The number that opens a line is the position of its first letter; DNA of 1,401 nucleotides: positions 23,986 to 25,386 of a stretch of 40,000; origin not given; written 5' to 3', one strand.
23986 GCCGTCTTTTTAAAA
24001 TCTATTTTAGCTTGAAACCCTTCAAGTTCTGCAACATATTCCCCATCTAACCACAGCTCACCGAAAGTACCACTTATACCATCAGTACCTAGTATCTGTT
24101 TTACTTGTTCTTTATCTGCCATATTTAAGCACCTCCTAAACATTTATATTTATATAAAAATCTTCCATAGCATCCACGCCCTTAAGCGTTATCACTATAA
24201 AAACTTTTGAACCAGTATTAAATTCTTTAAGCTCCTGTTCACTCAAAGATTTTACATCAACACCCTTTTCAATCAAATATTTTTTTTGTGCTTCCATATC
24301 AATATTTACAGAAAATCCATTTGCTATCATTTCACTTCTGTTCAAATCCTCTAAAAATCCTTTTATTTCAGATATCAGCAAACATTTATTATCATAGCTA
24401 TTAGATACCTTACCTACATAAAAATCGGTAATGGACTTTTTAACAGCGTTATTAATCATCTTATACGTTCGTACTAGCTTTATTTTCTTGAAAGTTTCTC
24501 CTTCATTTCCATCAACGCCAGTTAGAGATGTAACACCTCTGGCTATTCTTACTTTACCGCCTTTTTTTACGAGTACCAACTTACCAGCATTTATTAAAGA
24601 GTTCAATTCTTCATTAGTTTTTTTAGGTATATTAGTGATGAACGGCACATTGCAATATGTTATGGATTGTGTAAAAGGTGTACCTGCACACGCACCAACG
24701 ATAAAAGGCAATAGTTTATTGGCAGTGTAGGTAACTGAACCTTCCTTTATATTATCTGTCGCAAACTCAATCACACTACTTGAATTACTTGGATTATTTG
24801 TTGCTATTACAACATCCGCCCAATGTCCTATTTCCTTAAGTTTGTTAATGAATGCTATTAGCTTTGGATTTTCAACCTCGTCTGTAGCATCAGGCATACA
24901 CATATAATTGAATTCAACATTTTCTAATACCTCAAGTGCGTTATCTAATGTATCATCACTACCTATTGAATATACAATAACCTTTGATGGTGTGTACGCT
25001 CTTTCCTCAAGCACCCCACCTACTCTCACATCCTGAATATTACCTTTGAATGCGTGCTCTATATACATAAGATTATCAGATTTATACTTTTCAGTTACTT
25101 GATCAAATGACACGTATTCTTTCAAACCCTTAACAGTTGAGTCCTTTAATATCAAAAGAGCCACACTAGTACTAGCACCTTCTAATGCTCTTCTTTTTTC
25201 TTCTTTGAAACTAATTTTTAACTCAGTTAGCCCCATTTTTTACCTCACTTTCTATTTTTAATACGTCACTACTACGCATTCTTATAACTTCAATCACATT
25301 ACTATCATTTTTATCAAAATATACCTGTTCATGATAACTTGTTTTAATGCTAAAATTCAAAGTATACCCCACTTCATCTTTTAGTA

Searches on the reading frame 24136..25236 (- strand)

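Call 10: search_protein_families(library=pfam, proteins=[window:24136-25236:-], max_evalue=0.001)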
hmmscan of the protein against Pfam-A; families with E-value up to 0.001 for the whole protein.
window:24136-25236:- (366 aa): 2 families
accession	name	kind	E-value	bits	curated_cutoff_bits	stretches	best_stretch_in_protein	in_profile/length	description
PF17482.7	Phage_sheath_1C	-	7.2e-15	55.3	26.9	1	246-366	3-103/104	Phage tail sheath C-terminal domain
PF04984.19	Phage_sheath_1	-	1.2e-13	51.7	31.4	1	97-237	8-168/168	Phage tail sheath protein subtilisin-like domain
